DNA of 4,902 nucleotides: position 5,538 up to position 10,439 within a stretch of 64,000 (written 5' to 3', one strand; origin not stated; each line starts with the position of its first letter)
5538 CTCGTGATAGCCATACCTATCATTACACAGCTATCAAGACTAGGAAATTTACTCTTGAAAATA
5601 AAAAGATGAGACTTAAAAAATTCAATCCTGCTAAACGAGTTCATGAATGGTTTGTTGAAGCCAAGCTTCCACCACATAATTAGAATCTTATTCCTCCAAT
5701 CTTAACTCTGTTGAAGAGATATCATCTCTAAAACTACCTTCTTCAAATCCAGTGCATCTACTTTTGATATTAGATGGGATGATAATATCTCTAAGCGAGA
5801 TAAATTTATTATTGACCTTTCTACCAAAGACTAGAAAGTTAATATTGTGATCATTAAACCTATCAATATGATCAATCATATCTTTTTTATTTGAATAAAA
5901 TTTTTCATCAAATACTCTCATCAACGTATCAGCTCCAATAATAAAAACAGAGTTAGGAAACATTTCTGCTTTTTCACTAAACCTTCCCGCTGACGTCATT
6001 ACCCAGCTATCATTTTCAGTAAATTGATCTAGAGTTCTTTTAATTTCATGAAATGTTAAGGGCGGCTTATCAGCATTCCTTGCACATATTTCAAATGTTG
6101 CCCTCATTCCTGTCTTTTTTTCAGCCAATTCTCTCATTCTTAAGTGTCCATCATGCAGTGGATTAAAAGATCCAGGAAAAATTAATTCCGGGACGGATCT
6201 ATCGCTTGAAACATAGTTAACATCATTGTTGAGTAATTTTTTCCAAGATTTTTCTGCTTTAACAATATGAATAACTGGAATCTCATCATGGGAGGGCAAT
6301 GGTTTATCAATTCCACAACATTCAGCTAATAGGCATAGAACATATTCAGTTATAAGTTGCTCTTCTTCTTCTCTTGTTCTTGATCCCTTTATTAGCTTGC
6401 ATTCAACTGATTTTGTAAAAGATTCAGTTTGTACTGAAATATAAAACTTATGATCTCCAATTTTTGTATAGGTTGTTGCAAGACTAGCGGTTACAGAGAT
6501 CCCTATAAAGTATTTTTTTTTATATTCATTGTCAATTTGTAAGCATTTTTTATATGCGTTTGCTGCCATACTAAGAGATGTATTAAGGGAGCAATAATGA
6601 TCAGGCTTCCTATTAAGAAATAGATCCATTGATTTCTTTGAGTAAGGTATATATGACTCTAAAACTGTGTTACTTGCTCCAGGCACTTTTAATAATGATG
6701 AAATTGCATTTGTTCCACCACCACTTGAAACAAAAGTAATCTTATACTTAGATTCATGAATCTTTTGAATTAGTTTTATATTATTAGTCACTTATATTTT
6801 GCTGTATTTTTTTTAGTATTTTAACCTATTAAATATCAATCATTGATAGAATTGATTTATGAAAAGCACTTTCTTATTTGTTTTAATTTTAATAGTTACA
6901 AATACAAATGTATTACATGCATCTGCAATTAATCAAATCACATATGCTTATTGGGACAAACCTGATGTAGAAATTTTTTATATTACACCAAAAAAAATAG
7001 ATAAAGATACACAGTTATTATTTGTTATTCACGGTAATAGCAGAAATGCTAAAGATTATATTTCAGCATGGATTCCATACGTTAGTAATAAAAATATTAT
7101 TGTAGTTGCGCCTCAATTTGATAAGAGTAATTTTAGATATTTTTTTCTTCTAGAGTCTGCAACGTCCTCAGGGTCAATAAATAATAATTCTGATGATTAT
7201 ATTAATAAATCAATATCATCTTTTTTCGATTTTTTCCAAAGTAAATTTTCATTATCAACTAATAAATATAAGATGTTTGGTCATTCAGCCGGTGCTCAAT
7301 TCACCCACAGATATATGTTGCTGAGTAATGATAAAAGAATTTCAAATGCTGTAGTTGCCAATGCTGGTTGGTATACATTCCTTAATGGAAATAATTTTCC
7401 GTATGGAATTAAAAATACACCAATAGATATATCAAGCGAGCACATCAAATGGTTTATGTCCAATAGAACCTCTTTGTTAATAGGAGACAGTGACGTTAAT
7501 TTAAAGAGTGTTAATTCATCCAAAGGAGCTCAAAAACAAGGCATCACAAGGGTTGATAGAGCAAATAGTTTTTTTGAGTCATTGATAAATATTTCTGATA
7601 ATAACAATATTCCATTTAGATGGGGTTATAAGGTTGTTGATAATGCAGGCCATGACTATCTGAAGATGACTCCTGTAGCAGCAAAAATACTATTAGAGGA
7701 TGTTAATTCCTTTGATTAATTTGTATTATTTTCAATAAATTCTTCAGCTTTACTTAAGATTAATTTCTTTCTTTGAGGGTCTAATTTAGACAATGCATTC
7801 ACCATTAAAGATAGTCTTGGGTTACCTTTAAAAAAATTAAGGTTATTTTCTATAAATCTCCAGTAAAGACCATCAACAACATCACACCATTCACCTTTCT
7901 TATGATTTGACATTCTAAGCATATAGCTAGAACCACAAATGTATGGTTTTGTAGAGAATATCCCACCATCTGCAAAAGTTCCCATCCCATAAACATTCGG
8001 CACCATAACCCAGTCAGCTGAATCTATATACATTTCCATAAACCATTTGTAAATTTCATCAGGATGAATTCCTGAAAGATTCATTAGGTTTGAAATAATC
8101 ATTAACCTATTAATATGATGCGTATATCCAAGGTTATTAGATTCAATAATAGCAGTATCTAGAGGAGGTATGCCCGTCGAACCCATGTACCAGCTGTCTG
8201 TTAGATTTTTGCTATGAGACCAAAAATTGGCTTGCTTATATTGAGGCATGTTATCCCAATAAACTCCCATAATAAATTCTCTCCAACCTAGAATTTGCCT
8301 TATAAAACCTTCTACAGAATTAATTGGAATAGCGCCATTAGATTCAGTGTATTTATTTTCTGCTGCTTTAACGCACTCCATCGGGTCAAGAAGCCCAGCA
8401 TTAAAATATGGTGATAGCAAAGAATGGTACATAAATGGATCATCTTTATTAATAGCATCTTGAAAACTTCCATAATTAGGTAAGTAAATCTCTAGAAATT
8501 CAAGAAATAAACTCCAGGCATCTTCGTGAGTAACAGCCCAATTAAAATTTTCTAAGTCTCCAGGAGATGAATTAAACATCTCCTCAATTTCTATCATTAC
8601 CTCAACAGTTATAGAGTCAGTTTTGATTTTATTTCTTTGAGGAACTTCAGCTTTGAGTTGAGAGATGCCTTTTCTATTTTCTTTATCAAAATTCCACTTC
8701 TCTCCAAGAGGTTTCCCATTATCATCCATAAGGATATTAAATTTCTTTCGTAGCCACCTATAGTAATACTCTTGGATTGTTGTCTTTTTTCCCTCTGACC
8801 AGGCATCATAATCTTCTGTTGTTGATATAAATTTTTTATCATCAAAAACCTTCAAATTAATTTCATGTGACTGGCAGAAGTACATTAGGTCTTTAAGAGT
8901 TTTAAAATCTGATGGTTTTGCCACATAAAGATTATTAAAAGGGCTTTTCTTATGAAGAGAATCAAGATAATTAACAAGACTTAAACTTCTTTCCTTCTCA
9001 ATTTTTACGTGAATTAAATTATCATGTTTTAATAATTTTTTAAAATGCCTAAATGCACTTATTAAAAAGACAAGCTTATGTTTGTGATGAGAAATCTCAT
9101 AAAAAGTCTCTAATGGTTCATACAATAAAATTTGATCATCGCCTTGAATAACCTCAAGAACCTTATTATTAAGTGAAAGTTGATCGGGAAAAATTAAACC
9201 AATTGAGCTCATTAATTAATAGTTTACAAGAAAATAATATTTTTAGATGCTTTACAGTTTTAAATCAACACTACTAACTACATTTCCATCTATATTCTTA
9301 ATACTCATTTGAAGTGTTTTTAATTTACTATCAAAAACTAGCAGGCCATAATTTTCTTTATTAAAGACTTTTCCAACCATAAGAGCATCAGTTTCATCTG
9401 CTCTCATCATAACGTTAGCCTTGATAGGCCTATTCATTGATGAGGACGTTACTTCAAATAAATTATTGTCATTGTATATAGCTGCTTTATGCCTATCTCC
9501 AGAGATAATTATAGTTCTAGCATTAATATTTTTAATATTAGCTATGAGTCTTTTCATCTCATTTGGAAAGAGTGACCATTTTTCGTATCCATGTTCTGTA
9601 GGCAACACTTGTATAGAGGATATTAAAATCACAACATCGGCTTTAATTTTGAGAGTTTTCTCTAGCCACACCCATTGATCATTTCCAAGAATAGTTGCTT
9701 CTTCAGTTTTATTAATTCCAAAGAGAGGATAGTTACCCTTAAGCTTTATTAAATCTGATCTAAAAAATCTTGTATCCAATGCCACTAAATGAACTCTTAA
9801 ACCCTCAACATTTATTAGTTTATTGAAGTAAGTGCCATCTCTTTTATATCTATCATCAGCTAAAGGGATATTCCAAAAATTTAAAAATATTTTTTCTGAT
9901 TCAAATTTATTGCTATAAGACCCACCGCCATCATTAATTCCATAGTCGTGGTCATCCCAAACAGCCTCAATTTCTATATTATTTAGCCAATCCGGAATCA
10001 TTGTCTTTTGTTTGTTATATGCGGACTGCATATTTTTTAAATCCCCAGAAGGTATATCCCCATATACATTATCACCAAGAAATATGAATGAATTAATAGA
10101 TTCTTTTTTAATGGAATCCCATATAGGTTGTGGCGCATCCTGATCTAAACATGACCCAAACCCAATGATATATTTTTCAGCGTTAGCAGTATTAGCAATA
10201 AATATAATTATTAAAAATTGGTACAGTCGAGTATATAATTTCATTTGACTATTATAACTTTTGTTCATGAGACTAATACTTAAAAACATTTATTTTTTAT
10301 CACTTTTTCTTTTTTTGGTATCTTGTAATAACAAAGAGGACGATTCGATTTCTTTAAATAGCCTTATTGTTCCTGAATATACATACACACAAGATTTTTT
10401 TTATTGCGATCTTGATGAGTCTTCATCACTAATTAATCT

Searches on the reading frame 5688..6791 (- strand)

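Call 11: search_protein_families(library=pfam, proteins=[window:5688-6791:-], max_evalue=0.01)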
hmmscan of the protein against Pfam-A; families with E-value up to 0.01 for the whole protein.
window:5688-6791:- (367 aa): 2 families
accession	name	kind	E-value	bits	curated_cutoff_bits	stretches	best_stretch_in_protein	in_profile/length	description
PF01467.32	CTP_transf_like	-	2.7e-08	34.5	21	1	204-364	1-131/133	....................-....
PF02464.23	CinA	-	0.00012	22.1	23.5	1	6-157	7-153/155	Competence-damaged protein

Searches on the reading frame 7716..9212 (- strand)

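Call 11: search_protein_families(library=pfam, proteins=[window:7716-9212:-], max_evalue=0.01)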
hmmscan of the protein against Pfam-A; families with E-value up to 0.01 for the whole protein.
window:7716-9212:- (498 aa): 2 families
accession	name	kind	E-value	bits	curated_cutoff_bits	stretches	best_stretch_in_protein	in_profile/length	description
PF04244.19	DPRP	-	2.6e-54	184.8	22.1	1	6-225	2-224/224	Deoxyribodipyrimidine photo-lyase-related protein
PF03441.19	FAD_binding_7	-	3.4e-09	36.8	27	1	307-398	4-104/203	FAD binding domain of DNA photolyase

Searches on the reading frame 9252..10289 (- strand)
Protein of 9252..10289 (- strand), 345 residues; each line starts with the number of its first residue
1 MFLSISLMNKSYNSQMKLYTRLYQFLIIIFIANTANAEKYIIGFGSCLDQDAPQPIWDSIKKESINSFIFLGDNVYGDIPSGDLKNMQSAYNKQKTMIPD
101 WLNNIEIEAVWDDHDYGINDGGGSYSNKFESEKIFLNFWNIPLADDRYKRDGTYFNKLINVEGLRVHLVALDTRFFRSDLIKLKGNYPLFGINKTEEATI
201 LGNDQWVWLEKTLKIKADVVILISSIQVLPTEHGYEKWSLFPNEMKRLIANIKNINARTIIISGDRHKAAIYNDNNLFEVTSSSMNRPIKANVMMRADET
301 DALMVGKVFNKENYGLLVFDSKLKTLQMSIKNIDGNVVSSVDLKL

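Call 4: search_protein_families(library=pfam, proteins=[window:9252-10289:-])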
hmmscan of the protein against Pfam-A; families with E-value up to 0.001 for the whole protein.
window:9252-10289:- (345 aa): 1 family
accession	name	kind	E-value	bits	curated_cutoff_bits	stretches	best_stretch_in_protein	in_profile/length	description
PF09423.15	PhoD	-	7.1e-10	39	27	1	163-273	151-270/343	PhoD-like phosphatase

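Call 5: search_protein_families(library=ncbifam, proteins=[window:9252-10289:-], max_evalue=0.01)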
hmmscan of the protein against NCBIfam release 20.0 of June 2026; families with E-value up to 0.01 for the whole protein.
window:9252-10289:- (345 aa): 0 families

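Call 55: search_solved_structures(query=window:9252-10244:-, max_evalue=0.1)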
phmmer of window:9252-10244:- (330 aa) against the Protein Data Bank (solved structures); distinct sequences matched with E-value up to 0.1: 1.
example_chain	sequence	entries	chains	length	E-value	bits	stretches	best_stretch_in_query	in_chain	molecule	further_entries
2yeq_A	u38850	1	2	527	0.00039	22.8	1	155-269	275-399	ALKALINE PHOSPHATASE D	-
